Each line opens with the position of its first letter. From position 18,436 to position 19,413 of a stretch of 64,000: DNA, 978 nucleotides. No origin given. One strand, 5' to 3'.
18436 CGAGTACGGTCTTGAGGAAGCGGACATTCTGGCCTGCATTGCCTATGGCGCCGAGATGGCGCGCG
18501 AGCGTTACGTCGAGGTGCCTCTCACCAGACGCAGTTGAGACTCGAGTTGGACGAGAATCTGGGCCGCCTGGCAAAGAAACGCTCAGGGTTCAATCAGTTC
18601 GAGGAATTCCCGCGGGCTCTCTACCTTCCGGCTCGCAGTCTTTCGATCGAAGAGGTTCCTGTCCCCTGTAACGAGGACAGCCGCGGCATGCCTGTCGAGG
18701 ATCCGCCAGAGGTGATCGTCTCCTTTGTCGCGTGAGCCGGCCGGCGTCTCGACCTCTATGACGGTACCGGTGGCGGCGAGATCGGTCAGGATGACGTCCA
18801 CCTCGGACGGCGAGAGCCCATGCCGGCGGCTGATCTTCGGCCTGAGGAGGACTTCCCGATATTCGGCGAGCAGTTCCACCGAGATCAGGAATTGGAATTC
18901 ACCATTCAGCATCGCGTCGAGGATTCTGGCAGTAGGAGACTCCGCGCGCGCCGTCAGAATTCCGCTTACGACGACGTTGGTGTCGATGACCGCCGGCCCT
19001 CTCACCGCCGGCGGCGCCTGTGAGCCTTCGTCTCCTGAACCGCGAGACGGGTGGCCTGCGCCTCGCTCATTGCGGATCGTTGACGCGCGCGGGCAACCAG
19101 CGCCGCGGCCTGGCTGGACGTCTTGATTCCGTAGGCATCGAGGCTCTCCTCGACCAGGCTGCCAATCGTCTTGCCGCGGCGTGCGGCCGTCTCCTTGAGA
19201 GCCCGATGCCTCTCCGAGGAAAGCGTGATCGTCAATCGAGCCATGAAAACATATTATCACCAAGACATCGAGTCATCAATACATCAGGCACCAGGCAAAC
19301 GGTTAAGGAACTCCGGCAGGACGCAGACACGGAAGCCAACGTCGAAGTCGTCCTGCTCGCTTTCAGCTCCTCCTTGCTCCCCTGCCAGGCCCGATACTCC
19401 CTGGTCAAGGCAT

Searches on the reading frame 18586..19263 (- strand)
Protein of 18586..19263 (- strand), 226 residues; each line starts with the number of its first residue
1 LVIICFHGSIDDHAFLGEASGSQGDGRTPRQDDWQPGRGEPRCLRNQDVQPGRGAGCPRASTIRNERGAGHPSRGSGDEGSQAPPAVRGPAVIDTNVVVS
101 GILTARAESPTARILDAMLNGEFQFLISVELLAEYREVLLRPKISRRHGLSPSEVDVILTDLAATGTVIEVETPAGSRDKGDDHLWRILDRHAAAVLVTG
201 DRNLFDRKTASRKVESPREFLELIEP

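Call 115: search_protein_families(library=pfam, proteins=[window:18586-19263:-], max_evalue=0.001)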
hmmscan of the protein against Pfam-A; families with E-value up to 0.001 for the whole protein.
window:18586-19263:- (226 aa): 1 family
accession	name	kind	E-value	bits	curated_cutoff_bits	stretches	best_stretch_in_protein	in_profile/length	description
PF13470.12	PIN_3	-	5.6e-19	69.5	27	1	91-202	2-114/115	PIN domain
